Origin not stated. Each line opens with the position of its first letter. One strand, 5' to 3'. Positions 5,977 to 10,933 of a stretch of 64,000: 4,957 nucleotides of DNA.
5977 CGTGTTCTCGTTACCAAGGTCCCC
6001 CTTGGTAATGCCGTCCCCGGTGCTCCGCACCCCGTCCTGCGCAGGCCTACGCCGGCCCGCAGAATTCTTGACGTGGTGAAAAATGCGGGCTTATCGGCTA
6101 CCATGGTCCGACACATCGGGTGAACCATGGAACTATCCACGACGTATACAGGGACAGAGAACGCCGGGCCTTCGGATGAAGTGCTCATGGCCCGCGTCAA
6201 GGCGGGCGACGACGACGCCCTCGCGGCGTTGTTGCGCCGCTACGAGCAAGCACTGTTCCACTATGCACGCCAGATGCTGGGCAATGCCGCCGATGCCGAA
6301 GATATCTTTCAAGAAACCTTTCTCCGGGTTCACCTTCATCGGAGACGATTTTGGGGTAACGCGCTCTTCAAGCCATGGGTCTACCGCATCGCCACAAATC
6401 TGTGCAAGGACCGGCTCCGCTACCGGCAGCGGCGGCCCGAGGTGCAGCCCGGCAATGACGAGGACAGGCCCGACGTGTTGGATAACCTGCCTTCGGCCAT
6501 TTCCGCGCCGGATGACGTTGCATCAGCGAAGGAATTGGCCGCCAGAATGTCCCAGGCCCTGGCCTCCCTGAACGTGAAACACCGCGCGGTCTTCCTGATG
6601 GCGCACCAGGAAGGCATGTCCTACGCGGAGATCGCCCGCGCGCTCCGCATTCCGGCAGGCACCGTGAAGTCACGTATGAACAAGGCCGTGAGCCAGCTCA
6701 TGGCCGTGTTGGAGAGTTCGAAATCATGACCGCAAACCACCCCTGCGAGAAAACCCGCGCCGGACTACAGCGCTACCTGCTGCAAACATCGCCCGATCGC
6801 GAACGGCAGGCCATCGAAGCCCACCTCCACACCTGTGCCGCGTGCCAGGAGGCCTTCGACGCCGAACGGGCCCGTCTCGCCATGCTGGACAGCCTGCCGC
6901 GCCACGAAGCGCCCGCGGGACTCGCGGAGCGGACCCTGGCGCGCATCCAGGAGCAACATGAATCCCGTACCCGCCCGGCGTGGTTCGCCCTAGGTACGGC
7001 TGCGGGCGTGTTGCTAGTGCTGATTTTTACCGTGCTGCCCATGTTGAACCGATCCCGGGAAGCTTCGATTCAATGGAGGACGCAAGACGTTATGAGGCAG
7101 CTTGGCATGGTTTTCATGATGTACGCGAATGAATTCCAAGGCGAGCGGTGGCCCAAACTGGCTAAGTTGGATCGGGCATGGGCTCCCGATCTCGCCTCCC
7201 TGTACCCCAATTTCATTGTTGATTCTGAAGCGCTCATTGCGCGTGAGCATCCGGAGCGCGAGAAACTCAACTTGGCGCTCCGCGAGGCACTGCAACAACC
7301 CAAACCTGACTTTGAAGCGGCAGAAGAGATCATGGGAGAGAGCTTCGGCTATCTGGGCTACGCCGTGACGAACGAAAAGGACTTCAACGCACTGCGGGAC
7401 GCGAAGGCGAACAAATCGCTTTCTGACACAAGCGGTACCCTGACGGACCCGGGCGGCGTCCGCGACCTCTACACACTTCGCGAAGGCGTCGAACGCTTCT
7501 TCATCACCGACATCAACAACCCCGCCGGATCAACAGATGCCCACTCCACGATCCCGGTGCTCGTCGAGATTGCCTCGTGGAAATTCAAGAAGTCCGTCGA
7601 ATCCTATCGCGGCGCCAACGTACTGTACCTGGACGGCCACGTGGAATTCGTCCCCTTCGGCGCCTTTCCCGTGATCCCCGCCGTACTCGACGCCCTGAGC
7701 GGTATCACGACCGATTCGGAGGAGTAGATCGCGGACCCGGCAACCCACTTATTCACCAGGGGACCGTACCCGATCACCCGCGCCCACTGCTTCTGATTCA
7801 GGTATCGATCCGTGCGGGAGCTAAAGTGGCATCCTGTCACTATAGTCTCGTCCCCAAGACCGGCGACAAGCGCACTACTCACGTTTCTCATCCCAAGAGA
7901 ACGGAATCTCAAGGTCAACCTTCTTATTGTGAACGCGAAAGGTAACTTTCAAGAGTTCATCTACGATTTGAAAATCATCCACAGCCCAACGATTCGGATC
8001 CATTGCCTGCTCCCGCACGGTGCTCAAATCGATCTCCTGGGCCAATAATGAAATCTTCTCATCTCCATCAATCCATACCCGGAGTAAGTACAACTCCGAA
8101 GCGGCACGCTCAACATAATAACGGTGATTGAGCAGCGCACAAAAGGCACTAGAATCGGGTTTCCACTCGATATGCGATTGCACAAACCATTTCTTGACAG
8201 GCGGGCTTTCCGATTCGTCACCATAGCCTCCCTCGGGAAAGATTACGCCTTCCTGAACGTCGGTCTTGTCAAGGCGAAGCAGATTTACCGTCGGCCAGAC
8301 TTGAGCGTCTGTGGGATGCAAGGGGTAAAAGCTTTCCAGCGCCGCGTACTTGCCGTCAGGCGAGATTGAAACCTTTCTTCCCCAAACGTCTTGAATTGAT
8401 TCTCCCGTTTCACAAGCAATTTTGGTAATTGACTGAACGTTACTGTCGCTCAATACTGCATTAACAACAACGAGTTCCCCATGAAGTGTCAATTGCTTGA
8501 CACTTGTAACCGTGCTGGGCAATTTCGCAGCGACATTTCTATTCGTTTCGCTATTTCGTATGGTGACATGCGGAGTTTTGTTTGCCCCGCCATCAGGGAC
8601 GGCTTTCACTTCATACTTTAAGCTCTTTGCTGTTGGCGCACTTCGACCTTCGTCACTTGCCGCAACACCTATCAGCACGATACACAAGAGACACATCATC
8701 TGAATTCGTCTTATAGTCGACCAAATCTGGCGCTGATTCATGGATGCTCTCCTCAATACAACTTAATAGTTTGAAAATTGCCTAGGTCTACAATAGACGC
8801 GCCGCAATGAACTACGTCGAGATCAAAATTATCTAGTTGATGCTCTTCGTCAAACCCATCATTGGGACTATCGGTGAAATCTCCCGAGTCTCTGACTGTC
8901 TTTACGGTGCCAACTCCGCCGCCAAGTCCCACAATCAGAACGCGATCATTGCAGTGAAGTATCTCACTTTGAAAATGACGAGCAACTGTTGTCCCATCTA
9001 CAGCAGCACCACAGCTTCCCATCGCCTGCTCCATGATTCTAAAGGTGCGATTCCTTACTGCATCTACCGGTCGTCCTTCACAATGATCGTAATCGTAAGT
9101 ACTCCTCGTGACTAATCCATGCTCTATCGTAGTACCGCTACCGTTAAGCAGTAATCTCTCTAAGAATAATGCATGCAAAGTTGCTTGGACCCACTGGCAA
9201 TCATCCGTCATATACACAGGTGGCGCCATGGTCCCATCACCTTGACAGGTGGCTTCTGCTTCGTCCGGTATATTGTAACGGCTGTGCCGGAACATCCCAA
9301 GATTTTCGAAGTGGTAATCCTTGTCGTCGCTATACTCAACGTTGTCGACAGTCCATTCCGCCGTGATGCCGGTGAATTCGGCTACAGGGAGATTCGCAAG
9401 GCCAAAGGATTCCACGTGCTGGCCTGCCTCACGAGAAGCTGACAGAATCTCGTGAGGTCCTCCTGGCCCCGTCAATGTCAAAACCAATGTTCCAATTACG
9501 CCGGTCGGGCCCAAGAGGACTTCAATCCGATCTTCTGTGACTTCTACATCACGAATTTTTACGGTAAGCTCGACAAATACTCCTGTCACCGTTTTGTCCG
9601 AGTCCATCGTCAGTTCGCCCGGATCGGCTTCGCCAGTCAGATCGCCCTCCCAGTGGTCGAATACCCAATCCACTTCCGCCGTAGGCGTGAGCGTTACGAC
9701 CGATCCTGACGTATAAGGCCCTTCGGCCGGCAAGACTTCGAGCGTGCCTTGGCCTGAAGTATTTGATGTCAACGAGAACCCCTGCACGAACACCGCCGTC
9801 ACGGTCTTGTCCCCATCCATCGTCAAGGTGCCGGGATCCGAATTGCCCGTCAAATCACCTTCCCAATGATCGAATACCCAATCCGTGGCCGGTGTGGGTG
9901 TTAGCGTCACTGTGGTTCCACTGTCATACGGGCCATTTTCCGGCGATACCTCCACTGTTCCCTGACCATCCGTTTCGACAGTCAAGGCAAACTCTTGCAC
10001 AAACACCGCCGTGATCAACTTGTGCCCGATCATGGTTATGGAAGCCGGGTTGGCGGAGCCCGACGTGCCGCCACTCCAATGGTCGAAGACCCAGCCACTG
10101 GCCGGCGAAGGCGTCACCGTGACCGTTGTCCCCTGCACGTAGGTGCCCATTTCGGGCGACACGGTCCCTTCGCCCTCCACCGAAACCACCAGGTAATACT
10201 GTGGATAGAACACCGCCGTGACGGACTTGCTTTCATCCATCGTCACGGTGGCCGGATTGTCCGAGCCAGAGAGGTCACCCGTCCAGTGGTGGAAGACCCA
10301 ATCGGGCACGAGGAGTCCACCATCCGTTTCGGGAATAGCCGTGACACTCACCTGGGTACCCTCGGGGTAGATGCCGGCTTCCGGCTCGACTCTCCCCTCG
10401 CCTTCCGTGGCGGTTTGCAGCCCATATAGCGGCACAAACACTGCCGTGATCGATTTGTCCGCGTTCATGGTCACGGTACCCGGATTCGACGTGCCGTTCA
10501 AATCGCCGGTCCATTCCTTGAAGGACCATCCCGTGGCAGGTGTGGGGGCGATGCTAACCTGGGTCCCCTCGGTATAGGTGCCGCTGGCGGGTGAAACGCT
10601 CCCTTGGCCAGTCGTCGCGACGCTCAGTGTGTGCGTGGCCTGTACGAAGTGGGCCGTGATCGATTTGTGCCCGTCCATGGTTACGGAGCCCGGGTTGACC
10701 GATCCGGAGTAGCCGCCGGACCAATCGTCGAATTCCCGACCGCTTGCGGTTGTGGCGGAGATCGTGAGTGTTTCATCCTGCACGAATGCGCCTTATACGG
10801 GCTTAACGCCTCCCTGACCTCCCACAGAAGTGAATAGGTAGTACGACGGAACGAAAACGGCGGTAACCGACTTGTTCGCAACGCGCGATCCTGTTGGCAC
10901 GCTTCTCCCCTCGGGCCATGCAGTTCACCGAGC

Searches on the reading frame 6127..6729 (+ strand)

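Call 30: search_protein_families(library=pfam, proteins=[window:6127-6729:+], max_evalue=0.001)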
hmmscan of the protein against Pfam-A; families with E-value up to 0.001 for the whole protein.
window:6127-6729:+ (200 aa): 8 families
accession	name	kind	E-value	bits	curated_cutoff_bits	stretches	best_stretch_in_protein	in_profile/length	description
PF04542.20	Sigma70_r2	-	2.3e-17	63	24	1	35-103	1-71/71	Sigma-70 region 2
PF08281.18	Sigma70_r4_2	-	8.4e-14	51.4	25.7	1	141-191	4-54/54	Sigma-70, region 4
PF04545.22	Sigma70_r4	-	1.1e-10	41.3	24.1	1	144-191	1-48/50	Sigma-70, region 4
PF07638.17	Sigma70_ECF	-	2e-06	28.3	21.1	1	20-186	7-174/185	ECF sigma factor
PF13384.12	HTH_23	-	6.9e-06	26.2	24.6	1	148-181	2-35/50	Homeodomain-like domain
PF12840.13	HTH_20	-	5.7e-05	23.5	27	0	159-185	14-40/51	Helix-turn-helix domain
PF25787.1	HTH_SB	-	0.00017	21.7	43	1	158-186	17-45/53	Sleeping Beauty transposase HTH domain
PF13412.12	HTH_24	-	0.00063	19.7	21.9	0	162-187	16-41/48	Winged helix-turn-helix DNA-binding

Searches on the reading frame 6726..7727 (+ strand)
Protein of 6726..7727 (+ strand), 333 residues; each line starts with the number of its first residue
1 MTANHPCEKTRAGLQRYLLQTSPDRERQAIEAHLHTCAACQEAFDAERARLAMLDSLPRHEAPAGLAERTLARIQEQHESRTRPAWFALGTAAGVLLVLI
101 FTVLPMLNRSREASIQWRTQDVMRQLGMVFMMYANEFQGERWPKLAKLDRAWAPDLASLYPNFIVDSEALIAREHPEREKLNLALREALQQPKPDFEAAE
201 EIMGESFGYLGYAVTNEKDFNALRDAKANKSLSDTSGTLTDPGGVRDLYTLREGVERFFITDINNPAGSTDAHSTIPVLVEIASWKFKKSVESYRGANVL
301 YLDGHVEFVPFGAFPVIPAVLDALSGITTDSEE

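Call 60: search_protein_families(library=pfam, proteins=[window:6726-7727:+], max_evalue=0.0001)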
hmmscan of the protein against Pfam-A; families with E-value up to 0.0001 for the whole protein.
window:6726-7727:+ (333 aa): 1 family
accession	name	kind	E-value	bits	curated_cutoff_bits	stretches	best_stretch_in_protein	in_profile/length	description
PF13490.11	zf-HC2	-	3.2e-05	24.3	22.2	0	7-41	1-35/35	Putative zinc-finger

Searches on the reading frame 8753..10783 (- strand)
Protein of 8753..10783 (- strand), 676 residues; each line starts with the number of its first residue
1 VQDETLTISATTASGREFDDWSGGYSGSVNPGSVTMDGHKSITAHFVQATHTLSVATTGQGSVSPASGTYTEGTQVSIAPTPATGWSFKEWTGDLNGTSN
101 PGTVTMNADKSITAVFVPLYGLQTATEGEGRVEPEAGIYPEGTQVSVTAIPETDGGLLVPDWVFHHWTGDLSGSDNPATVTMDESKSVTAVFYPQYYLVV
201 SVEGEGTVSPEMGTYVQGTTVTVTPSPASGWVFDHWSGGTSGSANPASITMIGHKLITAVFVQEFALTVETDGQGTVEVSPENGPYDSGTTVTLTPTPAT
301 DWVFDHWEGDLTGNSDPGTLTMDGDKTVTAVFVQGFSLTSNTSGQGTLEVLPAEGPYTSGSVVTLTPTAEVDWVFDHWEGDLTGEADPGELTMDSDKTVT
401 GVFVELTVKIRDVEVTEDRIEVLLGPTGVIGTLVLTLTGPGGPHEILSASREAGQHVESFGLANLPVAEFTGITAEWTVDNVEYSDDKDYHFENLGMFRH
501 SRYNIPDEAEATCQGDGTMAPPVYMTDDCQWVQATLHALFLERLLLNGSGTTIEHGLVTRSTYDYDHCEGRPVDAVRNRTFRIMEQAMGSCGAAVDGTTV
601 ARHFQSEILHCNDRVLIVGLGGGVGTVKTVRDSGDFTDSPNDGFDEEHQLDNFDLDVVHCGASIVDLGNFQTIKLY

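Call 30: search_protein_families(library=pfam, proteins=[window:8753-10783:-], max_evalue=0.001)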
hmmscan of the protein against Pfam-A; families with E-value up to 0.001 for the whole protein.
window:8753-10783:- (676 aa): 1 family
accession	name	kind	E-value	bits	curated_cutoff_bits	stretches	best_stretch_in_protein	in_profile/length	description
PF18998.6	Flg_new_2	-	1.6e-65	217.5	23.6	6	51-117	1-70/73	Divergent InlB B-repeat domain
